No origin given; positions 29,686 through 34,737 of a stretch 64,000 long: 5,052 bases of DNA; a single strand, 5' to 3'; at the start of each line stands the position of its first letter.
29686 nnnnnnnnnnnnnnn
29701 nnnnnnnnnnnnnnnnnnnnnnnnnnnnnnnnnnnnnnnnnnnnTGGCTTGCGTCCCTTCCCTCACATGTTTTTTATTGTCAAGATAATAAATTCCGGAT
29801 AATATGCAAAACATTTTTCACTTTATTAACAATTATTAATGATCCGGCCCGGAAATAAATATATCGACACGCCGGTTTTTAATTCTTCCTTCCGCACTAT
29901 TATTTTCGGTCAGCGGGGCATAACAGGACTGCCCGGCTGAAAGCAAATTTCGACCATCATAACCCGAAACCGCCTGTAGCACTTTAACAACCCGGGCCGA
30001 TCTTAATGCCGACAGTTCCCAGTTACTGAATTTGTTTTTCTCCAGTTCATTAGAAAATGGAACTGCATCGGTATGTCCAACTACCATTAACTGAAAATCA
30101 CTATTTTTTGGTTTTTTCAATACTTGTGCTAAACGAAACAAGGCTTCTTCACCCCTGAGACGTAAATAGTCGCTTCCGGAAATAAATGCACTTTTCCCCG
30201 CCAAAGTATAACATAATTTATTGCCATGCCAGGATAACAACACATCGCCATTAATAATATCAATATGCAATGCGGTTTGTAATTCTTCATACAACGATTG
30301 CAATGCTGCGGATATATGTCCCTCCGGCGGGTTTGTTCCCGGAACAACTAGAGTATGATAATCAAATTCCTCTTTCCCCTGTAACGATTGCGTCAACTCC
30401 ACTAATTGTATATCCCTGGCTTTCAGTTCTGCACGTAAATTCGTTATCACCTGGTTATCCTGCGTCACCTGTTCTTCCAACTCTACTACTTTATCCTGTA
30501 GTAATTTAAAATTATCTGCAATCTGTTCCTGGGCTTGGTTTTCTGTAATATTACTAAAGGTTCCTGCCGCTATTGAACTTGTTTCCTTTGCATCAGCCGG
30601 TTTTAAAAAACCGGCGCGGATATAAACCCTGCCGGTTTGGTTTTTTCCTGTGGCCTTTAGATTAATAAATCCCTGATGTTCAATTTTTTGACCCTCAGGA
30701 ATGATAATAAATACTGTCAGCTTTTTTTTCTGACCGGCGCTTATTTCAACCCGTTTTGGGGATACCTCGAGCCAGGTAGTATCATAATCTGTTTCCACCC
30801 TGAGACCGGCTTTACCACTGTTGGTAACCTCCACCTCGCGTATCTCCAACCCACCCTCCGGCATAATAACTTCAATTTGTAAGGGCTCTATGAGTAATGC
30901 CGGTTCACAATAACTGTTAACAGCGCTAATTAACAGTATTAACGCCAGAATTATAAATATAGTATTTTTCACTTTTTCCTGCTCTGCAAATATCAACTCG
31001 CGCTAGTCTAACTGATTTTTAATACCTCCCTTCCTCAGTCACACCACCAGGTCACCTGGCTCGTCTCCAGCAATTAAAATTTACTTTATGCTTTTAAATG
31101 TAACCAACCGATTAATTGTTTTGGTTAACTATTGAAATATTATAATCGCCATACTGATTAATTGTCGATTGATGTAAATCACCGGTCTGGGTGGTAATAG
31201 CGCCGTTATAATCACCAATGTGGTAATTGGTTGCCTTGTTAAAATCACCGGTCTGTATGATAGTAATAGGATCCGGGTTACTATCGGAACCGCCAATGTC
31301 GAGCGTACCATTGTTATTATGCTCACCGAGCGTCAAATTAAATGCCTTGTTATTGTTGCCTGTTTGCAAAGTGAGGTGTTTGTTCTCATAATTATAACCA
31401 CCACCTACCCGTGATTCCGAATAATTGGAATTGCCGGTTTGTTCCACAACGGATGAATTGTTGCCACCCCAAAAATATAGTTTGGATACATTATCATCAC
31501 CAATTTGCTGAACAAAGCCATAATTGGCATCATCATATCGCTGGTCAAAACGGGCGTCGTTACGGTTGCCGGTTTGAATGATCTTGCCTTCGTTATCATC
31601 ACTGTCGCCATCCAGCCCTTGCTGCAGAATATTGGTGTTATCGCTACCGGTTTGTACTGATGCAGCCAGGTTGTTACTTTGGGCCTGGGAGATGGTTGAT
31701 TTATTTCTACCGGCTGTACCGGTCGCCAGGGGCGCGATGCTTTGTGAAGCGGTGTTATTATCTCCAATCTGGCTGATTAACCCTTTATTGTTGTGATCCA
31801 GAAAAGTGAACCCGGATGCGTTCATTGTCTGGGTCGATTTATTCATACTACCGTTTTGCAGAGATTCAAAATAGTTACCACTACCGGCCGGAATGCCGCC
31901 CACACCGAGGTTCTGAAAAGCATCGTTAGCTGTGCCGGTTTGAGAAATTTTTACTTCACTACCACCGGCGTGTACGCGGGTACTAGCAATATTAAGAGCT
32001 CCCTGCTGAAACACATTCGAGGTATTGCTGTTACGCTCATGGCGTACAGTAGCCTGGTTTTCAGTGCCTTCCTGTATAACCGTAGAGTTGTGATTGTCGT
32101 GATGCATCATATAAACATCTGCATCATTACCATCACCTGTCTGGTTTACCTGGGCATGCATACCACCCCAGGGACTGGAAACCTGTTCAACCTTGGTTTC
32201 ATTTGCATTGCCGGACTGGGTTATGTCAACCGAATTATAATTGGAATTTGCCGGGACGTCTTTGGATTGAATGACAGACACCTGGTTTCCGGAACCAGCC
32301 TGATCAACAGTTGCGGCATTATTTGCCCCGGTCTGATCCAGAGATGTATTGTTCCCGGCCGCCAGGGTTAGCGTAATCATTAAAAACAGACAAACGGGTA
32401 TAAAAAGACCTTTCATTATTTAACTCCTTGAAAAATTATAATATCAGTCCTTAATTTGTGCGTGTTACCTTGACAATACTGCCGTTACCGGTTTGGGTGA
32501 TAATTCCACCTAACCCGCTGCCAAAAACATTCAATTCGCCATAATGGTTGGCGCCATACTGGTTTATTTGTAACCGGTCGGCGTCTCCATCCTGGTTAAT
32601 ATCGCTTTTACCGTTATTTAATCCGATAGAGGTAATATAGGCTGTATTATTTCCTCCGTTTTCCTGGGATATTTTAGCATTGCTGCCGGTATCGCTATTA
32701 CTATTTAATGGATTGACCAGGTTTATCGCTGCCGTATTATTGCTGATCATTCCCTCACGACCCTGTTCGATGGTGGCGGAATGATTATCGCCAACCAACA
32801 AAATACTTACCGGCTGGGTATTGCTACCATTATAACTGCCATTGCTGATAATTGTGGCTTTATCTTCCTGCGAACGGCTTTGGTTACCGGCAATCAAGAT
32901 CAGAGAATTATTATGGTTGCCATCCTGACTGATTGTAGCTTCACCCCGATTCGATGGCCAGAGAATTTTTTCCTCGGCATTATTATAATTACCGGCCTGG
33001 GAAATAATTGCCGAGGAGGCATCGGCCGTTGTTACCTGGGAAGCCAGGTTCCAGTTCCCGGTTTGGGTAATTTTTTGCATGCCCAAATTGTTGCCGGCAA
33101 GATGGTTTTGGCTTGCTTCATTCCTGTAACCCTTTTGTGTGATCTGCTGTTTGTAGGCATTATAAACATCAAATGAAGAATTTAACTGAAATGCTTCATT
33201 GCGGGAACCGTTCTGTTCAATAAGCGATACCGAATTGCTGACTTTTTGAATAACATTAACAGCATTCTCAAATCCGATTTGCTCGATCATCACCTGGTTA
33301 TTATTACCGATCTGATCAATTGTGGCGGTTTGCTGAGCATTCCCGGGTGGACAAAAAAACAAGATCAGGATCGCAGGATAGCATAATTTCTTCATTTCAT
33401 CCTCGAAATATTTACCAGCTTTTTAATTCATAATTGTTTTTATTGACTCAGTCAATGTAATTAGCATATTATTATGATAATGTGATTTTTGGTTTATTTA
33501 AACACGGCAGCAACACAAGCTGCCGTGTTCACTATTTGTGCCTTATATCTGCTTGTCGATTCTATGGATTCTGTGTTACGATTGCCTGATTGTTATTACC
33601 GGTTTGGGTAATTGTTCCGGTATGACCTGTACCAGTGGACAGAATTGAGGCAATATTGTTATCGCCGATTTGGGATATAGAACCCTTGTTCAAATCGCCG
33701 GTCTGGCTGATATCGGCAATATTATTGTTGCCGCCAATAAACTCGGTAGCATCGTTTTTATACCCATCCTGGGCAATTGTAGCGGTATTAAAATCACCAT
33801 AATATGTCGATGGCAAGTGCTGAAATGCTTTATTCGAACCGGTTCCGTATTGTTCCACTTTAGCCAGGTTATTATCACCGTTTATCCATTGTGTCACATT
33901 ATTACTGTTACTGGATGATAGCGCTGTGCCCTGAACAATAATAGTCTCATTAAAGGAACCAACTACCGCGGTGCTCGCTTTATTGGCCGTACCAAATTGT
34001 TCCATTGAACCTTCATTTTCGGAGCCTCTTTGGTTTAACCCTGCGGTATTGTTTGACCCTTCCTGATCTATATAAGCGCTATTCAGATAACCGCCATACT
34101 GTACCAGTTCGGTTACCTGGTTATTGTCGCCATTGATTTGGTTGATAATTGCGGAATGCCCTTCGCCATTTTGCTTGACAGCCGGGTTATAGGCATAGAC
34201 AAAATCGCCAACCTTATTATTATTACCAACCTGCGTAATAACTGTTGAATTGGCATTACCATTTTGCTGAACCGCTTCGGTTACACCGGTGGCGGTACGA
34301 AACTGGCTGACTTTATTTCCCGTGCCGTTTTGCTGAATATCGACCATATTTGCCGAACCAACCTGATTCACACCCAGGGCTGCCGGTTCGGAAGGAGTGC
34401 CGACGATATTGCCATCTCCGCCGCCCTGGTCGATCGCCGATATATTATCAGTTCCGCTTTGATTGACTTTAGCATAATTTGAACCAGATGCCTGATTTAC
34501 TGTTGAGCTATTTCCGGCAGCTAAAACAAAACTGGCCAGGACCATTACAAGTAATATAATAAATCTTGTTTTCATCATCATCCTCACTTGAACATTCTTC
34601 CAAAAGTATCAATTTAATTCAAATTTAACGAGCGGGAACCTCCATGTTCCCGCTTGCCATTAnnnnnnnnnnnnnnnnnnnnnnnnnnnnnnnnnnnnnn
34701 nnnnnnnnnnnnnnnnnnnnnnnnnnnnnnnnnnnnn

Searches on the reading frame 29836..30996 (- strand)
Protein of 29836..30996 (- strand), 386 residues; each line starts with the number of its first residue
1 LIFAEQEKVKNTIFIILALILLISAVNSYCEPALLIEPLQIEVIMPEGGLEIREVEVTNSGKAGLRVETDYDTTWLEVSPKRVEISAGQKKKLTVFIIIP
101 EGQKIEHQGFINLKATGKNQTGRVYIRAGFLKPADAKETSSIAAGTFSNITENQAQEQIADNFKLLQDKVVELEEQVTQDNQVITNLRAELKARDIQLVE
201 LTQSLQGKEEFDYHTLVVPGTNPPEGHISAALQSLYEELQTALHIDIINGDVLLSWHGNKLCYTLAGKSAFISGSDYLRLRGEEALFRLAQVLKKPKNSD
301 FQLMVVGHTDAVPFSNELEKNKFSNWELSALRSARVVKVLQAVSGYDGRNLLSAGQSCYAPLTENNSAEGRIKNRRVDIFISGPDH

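Call 3: search_protein_families(library=pfam, proteins=[window:29836-30996:-], max_evalue=1)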
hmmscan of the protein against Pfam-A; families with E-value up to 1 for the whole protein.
window:29836-30996:- (386 aa): 7 families
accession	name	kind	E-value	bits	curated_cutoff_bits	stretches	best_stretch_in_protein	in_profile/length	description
PF00691.25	OmpA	-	2.2e-11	44.4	27.2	1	271-375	2-98/98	OmpA family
PF24555.1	CC4_CEP85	-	3.4e-05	24.6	27.3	1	162-205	24-67/85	Centrosomal protein of 85 kDa-like, CC4 coiled-coil domain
PF22076.2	Cep192_D6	-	0.0018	18.9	35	1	36-125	6-86/101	Cep192 domain 6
PF11614.14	FixG_C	-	0.005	17.4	25.6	1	54-132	48-118/119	IG-like fold at C-terminal of FixG, putative oxidoreductase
PF06280.18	fn3_5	-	0.018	16.1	27.6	1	75-118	56-103/112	Fn3-like domain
PF04102.17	SlyX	-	0.1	13.7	30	1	166-208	15-57/67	SlyX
PF13265.11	DUF4056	-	0.18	11.5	23.6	0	112-178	58-125/266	Protein of unknown function (DUF4056)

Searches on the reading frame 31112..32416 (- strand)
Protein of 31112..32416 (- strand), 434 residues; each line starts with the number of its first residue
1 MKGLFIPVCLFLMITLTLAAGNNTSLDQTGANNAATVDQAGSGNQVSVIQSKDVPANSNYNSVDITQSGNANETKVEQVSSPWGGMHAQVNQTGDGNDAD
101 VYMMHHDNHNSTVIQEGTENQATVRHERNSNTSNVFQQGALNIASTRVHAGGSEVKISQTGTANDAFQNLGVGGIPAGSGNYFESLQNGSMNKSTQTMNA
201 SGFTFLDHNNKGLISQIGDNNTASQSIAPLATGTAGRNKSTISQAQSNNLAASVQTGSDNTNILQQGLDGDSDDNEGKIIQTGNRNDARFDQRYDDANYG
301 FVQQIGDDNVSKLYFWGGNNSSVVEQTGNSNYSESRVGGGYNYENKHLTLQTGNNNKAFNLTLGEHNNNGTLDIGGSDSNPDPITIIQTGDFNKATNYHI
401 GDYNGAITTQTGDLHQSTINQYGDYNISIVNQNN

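Call 18: search_protein_families(library=pfam, proteins=[window:31112-32416:-], max_evalue=0.001)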
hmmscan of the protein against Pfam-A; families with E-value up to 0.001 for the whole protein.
window:31112-32416:- (434 aa): 1 family
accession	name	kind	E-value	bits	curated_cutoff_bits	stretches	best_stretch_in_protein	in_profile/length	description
PF07012.17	Curlin_rpt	-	6.9e-21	74.3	20.7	1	22-50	4-32/34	Curlin associated repeat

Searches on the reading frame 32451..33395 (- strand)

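Call 18: search_protein_families(library=pfam, proteins=[window:32451-33395:-], max_evalue=0.001)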
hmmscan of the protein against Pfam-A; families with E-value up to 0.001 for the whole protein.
window:32451-33395:- (314 aa): 1 family
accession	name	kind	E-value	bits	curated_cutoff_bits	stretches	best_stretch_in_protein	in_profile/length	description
PF07012.17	Curlin_rpt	-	1e-13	51.4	20.7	1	23-50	5-32/34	Curlin associated repeat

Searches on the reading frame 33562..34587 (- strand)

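Call 18: search_protein_families(library=pfam, proteins=[window:33562-34587:-], max_evalue=0.001)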
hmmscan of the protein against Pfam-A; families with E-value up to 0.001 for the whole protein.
window:33562-34587:- (341 aa): 1 family
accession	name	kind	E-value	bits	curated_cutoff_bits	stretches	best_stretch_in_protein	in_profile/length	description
PF07012.17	Curlin_rpt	-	5.8e-30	103.4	20.7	2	286-317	1-32/34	Curlin associated repeat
